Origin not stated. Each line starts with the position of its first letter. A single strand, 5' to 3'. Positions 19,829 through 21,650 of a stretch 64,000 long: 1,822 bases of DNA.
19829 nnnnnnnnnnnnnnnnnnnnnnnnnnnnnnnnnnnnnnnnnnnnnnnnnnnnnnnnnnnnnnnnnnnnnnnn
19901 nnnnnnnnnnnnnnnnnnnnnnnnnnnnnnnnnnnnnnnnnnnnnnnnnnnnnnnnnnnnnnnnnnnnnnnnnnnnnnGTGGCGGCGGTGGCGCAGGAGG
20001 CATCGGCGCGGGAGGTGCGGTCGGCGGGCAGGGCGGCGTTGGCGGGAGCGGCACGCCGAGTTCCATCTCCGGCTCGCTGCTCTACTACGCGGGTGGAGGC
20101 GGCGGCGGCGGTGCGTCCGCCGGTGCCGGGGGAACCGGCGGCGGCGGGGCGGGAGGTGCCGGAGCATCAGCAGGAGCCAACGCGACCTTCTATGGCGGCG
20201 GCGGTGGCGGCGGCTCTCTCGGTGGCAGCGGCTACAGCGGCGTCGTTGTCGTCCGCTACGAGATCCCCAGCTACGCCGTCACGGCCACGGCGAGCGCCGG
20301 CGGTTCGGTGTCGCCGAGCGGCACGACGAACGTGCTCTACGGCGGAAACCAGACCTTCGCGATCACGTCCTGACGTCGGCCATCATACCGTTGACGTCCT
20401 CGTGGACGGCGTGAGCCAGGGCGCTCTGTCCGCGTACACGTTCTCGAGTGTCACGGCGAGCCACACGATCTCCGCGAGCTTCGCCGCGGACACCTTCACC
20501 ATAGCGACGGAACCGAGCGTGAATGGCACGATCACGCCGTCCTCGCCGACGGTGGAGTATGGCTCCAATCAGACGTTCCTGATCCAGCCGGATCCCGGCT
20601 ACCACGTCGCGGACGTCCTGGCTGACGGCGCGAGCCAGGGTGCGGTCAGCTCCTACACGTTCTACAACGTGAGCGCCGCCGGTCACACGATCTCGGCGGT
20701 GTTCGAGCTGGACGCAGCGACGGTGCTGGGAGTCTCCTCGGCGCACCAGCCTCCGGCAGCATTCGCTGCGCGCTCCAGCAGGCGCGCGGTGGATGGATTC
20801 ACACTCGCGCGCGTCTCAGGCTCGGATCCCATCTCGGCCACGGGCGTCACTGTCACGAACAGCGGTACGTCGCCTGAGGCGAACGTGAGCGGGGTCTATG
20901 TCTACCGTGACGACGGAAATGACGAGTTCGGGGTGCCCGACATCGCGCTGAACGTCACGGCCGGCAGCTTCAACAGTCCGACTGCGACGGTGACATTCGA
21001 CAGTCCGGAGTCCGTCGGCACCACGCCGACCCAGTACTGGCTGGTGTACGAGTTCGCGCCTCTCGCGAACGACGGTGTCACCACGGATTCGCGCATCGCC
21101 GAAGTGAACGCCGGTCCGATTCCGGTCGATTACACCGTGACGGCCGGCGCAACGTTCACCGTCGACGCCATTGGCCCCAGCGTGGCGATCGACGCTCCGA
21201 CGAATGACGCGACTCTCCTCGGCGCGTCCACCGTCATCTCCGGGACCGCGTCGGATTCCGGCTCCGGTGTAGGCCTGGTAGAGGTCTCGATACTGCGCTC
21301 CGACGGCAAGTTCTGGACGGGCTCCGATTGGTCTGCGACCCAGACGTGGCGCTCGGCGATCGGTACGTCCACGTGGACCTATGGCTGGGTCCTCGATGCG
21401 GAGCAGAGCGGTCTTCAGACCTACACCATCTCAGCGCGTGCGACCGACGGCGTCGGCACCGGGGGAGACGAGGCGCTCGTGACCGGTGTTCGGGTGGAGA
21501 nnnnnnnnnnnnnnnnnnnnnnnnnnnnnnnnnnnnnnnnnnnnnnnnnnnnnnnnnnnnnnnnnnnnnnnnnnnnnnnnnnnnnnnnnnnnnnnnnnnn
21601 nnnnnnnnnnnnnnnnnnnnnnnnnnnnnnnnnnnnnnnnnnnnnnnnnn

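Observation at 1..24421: Hydrogenase plus multiheme-cytochrome island: candidate H2-linked extracellular electron-transfer pathway of a monoderm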

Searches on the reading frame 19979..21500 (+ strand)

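Call 44: search_protein_families(library=pfam, proteins=[window:19979-21500:+], max_evalue=0.01)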
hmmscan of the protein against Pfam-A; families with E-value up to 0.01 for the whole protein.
window:19979-21500:+ (507 aa): 1 family
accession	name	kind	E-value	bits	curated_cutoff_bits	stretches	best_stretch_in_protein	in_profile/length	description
PF18998.6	Flg_new_2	-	0.00015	22.2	23.6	1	174-244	2-71/73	Divergent InlB B-repeat domain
